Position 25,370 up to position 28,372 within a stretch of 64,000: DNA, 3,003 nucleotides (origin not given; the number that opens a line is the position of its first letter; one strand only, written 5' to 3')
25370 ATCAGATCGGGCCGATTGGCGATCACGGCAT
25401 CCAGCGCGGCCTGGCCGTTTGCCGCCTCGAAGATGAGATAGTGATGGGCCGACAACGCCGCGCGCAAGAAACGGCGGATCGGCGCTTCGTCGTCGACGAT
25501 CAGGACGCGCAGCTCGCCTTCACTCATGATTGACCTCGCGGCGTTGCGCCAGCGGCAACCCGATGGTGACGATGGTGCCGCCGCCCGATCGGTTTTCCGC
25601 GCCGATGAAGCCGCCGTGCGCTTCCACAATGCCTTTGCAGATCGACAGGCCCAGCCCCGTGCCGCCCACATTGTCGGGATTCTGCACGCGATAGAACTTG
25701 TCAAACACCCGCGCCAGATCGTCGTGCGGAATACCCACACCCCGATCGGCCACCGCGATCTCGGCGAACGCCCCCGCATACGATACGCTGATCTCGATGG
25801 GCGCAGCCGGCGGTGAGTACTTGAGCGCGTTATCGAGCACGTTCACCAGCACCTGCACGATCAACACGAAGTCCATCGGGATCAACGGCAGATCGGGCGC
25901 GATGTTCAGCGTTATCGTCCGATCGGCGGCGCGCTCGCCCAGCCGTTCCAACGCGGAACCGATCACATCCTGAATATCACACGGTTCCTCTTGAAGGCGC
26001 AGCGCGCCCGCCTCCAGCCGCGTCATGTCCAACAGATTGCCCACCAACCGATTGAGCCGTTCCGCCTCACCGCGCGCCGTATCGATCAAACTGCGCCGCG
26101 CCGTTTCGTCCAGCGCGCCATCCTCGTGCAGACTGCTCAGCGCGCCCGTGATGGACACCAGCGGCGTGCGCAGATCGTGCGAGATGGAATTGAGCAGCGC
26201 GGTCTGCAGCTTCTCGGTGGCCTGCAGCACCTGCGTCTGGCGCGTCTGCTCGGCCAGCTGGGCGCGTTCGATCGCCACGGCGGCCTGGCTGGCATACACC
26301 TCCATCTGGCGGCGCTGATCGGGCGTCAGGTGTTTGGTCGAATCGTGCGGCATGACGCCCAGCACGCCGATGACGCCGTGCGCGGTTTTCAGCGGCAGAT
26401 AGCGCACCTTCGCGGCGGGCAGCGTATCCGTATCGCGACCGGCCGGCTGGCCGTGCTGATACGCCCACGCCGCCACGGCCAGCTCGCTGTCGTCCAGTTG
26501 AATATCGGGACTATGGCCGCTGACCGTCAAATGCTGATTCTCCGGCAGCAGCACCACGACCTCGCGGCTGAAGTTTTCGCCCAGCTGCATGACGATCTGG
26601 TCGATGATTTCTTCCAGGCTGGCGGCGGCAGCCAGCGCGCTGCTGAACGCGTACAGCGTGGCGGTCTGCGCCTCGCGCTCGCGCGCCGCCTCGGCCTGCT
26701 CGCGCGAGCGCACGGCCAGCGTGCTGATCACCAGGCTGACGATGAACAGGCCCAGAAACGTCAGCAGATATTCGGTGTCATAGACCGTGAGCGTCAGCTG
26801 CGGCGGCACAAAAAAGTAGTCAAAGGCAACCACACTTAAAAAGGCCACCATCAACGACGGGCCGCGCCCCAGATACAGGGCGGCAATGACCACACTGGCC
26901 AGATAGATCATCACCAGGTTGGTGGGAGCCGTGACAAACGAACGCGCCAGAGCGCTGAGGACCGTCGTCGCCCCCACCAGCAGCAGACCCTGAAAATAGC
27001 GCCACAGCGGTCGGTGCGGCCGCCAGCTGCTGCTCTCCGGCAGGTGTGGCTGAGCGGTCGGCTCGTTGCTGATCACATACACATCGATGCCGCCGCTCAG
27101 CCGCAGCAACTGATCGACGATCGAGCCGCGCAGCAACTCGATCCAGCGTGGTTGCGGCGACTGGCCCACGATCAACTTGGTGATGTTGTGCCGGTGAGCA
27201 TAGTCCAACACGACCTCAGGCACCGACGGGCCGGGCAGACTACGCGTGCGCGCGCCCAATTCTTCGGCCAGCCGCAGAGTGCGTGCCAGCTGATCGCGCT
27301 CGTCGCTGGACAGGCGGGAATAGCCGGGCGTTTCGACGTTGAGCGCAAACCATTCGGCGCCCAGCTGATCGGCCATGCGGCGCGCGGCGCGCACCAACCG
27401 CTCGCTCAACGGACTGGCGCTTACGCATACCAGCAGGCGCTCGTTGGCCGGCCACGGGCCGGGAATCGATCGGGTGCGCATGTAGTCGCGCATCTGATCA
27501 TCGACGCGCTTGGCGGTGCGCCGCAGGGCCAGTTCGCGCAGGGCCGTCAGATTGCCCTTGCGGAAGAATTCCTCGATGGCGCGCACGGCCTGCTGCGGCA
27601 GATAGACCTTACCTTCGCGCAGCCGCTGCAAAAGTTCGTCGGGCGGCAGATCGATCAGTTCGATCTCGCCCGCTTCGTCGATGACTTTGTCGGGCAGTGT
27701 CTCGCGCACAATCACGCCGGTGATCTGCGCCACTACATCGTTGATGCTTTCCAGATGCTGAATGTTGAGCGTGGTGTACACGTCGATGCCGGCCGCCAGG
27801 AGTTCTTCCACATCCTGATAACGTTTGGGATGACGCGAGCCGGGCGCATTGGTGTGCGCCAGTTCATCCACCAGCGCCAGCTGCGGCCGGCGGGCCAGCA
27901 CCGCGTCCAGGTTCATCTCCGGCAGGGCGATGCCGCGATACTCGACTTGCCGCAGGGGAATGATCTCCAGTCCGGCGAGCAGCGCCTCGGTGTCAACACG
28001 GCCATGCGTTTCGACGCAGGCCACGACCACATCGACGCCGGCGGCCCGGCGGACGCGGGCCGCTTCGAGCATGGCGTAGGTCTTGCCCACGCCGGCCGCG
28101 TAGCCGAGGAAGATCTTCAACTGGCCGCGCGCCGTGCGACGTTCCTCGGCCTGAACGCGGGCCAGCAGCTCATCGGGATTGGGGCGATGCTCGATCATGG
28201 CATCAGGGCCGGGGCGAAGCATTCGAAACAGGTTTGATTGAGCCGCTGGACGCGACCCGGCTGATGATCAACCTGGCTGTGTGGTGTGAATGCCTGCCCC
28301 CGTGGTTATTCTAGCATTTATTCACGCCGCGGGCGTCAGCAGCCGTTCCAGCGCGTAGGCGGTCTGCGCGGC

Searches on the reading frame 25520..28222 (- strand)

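Call 91: search_protein_families(library=pfam, proteins=[window:25520-28222:-], max_evalue=0.00001)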
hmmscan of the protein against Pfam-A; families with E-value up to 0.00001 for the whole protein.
window:25520-28222:- (900 aa): 5 families
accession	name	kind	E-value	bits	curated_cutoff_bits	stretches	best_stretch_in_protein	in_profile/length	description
PF02702.23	KdpD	-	8.5e-99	329.6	26.1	1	32-240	2-210/210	Osmosensitive K+ channel His kinase sensor domain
PF13493.11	DUF4118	-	1.9e-29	102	28.4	1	412-516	4-107/107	Domain of unknown function (DUF4118)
PF02518.31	HATPase_c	-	1.5e-27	96.6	26.4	1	786-892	4-110/111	Histidine kinase-, DNA gyrase B-, and HSP90-like ATPase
PF00512.31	HisKA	-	2.9e-14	53.3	26.9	1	674-739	3-66/66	His Kinase A (phospho-acceptor) domain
PF13492.12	GAF_3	-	5e-14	53.3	27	1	535-653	1-129/129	GAF domain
